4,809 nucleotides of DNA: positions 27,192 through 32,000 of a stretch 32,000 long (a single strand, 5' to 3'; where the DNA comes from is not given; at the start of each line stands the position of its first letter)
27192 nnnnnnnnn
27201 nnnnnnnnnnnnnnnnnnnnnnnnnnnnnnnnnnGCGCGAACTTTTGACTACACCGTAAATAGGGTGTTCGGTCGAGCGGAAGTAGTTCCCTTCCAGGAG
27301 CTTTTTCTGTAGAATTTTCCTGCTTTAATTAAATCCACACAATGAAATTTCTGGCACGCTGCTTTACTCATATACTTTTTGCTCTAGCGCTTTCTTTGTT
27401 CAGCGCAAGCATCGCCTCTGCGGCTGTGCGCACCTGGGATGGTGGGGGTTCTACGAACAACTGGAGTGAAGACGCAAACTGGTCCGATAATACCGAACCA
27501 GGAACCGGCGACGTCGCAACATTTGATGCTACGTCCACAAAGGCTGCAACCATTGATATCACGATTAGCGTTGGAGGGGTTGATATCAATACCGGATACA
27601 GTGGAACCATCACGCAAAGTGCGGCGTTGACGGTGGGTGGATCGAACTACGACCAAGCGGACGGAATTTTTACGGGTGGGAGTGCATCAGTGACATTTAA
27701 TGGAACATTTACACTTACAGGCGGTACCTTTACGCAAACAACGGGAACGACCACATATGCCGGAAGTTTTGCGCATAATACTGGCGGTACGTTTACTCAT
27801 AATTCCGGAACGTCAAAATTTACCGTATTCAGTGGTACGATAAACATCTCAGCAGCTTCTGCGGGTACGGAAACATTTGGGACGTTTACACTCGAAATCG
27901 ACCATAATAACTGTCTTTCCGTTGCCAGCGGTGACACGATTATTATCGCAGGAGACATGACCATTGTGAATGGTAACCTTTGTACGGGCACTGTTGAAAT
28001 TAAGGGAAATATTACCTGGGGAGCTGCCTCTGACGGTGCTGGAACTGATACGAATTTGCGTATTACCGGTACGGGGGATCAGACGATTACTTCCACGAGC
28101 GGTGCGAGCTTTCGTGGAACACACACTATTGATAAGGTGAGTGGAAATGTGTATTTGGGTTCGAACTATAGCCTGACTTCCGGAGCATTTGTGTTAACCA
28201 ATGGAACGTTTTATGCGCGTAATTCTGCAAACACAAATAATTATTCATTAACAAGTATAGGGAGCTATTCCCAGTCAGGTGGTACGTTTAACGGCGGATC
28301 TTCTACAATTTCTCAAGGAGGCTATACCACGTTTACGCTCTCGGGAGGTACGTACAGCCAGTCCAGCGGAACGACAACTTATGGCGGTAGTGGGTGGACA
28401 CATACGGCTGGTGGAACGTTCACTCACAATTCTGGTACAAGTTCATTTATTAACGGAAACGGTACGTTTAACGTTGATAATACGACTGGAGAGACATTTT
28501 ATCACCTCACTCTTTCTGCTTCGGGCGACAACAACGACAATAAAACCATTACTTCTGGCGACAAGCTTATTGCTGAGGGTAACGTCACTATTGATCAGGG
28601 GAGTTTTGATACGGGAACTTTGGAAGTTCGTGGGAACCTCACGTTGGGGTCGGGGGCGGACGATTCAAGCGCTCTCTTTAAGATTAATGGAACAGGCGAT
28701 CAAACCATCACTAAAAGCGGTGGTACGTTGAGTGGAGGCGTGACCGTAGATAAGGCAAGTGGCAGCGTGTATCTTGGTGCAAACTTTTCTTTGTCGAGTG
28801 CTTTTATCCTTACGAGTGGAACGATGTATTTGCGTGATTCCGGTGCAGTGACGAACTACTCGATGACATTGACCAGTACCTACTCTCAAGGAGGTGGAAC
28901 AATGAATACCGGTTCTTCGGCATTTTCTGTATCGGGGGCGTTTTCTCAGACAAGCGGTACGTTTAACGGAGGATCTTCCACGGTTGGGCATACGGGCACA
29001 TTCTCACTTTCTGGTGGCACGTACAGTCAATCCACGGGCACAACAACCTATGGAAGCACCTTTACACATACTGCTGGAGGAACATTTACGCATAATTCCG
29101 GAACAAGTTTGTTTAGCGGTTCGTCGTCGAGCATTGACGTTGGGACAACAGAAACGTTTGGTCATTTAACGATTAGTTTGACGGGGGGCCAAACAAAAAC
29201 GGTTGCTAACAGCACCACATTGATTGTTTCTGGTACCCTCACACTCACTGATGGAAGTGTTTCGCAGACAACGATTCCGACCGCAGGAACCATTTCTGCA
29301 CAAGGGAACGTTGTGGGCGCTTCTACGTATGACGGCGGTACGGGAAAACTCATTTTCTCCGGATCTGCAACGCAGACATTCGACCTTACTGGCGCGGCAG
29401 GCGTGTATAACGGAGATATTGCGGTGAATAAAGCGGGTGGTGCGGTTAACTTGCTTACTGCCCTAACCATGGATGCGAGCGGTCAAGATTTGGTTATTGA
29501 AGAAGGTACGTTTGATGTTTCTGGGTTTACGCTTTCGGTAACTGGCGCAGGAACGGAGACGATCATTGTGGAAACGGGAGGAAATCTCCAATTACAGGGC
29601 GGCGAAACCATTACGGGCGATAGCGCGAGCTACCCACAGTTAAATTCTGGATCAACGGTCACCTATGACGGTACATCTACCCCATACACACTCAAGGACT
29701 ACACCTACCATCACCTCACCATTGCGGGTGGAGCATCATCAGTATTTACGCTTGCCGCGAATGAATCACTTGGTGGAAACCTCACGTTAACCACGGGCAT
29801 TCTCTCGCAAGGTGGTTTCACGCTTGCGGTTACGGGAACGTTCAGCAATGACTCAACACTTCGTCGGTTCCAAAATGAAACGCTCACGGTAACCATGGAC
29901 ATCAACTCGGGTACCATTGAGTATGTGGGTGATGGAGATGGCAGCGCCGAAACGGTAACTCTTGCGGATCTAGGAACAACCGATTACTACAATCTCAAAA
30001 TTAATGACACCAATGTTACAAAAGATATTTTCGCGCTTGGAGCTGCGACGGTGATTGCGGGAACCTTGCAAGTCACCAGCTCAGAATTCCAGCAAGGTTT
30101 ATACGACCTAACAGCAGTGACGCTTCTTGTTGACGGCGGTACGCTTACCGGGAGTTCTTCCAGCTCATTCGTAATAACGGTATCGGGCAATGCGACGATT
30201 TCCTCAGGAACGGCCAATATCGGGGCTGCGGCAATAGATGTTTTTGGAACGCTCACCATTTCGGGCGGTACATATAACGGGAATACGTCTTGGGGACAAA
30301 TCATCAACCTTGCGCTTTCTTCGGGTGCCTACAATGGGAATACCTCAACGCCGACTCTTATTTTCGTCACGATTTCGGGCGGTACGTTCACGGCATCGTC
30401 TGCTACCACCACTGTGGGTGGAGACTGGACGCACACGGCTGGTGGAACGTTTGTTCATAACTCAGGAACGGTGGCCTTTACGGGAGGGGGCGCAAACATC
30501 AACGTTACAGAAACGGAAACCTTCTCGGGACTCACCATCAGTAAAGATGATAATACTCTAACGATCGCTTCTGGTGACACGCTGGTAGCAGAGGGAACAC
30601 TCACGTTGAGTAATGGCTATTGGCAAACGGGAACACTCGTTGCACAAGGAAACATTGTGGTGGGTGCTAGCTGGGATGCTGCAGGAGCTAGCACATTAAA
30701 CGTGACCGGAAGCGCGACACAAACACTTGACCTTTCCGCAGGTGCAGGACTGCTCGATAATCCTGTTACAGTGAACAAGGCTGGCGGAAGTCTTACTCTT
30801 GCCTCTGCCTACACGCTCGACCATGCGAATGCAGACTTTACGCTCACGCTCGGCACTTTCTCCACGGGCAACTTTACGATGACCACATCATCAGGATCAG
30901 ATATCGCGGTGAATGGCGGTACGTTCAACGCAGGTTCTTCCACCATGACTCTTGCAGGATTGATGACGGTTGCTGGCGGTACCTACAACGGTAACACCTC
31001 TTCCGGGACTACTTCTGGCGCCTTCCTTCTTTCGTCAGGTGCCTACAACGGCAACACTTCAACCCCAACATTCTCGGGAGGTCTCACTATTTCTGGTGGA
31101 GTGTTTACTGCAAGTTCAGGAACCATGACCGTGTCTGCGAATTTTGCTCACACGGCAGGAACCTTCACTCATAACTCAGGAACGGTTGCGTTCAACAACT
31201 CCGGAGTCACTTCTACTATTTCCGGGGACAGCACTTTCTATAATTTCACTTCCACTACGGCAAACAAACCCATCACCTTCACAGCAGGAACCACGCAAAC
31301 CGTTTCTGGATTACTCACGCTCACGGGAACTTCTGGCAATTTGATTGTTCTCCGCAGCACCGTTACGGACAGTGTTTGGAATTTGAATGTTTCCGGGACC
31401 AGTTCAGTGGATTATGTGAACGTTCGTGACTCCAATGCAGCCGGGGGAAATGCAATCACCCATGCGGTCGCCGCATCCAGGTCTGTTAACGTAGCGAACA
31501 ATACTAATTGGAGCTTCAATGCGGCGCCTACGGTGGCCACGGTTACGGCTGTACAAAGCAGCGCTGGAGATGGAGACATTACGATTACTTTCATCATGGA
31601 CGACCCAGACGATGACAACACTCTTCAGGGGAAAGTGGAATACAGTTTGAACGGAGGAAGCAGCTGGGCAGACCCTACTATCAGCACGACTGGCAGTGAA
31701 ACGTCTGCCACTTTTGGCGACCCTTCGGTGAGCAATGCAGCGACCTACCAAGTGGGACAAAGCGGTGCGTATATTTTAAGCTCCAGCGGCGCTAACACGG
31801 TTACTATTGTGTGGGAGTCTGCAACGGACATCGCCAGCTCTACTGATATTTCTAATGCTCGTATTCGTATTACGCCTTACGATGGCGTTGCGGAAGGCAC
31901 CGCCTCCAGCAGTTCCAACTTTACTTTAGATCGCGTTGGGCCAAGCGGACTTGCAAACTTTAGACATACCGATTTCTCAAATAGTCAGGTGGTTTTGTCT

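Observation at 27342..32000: Unlisted 4.66-kb open frame: giant beta-helix-type surface protein hidden from the ORF track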

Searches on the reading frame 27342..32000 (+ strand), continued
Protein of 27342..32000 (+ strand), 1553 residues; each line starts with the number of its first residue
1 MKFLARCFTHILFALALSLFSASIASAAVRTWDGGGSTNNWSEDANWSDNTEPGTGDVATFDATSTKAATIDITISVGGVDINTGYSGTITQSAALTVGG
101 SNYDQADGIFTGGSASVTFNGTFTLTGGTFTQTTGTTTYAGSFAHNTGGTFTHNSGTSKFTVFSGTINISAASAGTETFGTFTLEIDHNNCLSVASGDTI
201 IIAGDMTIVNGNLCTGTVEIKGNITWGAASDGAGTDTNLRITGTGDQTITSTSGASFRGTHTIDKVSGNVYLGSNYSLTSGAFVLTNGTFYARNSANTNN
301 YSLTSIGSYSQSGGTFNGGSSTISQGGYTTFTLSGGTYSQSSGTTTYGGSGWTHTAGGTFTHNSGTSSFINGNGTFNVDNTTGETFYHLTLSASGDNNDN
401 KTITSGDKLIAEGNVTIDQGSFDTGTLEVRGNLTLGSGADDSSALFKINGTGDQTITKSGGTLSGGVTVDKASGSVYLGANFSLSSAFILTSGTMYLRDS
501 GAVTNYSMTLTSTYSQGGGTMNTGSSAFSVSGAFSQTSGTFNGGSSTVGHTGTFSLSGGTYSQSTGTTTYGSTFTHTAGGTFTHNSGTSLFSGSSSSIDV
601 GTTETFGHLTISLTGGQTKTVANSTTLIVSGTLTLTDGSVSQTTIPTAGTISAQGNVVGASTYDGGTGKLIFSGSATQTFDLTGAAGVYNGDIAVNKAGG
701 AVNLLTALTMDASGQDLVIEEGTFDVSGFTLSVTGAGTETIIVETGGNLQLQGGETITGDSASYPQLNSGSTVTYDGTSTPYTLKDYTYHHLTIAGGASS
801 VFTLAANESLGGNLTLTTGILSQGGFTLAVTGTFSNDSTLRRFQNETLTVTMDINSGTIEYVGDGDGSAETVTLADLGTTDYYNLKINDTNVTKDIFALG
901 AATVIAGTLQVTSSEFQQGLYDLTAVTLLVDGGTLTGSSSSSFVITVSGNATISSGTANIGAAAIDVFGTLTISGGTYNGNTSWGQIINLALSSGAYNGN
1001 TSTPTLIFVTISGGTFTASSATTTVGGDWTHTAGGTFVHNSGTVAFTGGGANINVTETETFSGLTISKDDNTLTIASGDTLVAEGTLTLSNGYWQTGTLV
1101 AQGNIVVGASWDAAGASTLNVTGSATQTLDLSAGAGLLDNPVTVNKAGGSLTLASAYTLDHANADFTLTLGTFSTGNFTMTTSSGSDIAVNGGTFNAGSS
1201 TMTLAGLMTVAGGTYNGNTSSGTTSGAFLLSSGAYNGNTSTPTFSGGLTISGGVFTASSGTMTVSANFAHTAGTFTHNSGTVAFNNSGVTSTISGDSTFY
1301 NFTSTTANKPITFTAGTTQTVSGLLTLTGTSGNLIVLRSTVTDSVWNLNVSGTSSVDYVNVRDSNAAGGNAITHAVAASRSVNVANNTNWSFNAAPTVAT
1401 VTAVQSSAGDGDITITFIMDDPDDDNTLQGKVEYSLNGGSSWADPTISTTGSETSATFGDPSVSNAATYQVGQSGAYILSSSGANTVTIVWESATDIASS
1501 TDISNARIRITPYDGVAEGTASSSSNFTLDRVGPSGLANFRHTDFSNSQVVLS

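Call 58: find_encoding_contigs(protein=P0024, flank=10000, max_places=2)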
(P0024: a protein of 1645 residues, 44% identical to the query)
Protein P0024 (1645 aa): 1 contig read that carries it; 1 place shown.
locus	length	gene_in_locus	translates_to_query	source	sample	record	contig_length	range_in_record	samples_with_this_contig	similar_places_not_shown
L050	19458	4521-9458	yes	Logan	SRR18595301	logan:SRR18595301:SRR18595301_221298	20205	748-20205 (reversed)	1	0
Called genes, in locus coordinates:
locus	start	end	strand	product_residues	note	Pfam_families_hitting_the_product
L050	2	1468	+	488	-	?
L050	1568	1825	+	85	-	-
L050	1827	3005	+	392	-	-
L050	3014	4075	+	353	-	PF00437:T2SSE, PF13401:AAA_22 (weak), PF25199:nSTAND_NTPase5 (faint)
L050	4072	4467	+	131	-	PF00027:cNMP_binding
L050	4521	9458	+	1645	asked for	PF00395:SLH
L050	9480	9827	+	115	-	-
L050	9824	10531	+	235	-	PF00696:AA_kinase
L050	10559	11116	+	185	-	PF01765:RRF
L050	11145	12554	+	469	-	PF02163:Peptidase_M50, PF13180:PDZ_2 (faint), PF00595:PDZ (faint), PF17820:PDZ_6 (weak)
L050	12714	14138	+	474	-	PF11638:DnaA_N, PF00308:Bac_DnaA, PF01695:IstB_IS21, PF13401:AAA_22 (faint), PF08299:Bac_DnaA_C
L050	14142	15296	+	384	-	PF04773:FecR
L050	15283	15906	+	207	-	PF04199:Cyclase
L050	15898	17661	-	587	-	-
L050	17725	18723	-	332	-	PF02618:YceG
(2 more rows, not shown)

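Call 59: find_encoding_contigs(protein=P0033, flank=8000, max_places=1)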
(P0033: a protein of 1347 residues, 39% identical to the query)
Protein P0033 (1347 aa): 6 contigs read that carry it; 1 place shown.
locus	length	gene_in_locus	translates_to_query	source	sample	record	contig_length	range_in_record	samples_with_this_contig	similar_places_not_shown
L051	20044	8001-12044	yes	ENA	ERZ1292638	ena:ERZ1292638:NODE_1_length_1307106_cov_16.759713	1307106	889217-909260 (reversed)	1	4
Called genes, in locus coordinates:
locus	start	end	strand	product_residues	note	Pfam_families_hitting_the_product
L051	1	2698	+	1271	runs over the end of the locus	PF04997:RNA_pol_Rpb1_1, PF00623:RNA_pol_Rpb1_2, PF04983:RNA_pol_Rpb1_3, PF05000:RNA_pol_Rpb1_4, PF04998:RNA_pol_Rpb1_5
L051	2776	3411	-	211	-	-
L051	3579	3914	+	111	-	PF18924:DUF5674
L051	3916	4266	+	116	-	-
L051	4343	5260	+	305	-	-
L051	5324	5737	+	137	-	PF00164:Ribosom_S12_S23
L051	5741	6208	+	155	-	PF00177:Ribosomal_S7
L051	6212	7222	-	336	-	-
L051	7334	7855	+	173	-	-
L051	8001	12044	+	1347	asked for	PF00395:SLH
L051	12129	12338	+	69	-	PF04014:MazE_antitoxin (weak)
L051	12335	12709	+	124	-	PF01850:PIN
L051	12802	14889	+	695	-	PF00009:GTP_EFTU, PF03144:GTP_EFTU_D2, PF22042:EF-G_D2, PF14492:EFG_III, PF16658:RF3_C (weak), PF03764:EFG_IV, PF00679:EFG_C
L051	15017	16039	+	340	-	-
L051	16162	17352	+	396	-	PF00009:GTP_EFTU, PF03144:GTP_EFTU_D2, PF03143:GTP_EFTU_D3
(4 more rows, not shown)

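Call 83: search_protein_families(library=phrogs, proteins=[P0001], max_evalue=0.01)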
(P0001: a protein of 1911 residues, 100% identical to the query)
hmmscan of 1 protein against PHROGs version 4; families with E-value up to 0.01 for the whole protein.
P0001 (1911 aa): 0 families

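Call 84: search_protein_families(library=ncbifam, proteins=[P0001, P0033, P0017], max_evalue=0.1)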
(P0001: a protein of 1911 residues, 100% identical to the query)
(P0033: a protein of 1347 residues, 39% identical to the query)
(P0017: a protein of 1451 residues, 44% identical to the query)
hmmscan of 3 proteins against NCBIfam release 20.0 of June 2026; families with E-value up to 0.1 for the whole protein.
P0001 (1911 aa): 1 family
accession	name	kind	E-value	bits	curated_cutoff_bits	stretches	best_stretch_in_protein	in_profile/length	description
TIGR00927.1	2A1904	subfamily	0.0049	14.6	710.1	1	1647-1692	964-1005/1209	K+-dependent Na+/Ca+ exchanger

P0033 (1347 aa): 0 families

P0017 (1451 aa): 0 families

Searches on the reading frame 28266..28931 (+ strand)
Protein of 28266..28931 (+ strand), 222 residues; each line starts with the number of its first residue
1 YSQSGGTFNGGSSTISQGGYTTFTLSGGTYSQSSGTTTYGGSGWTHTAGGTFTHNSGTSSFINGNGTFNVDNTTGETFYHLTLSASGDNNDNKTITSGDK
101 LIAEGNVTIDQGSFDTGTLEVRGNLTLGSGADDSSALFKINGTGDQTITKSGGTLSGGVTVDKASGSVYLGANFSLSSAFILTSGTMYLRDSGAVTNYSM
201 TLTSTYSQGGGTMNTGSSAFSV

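Call 43: search_protein_representatives(alignment_id=A2)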
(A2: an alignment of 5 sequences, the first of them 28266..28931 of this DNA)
Query: 5 sequences, 209 profile positions. Proteins with E-value up to 0.001 (for the whole library): 3553; up to 1e-10: 1858; up to 1e-30: 602. The best 150 are listed.
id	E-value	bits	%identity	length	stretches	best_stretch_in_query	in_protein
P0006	9.8e-269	900.9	-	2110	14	10-209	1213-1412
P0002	2.5e-245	824.4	-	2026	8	2-208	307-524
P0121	2.5e-237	798.3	-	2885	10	3-199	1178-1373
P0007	4.9e-204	689.5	-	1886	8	2-209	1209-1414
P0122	4.4e-201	679.9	-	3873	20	2-188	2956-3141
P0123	2.5e-199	674.1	-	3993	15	3-174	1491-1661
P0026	2.6e-186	631.6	-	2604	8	2-200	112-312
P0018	2.7e-185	628.3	-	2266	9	3-185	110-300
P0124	1.2e-183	622.9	-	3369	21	3-193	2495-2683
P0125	4.6e-178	604.7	-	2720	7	2-199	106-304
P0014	7.5e-177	600.7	-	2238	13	3-168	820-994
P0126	1.0e-174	593.7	-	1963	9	3-196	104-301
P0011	1.0e-173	590.4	-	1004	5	2-208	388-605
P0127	7.0e-165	561.6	-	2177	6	2-186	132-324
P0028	6.5e-159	542.1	-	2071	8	4-201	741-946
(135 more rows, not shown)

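Call 62: search_solved_structures(query=A2, max_evalue=10)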
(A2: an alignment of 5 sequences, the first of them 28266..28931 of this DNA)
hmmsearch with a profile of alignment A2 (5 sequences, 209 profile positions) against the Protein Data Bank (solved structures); distinct sequences matched with E-value up to 10: 2.
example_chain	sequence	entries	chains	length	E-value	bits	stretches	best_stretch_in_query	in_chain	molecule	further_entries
8rja_C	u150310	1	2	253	0.0072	19.2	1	93-121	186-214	formylmethanofuran dehydrogenase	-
5t5i_C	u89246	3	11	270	0.05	16.5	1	80-140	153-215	Tungsten-containing formylmethanofuran dehydrogenase 2 subunit C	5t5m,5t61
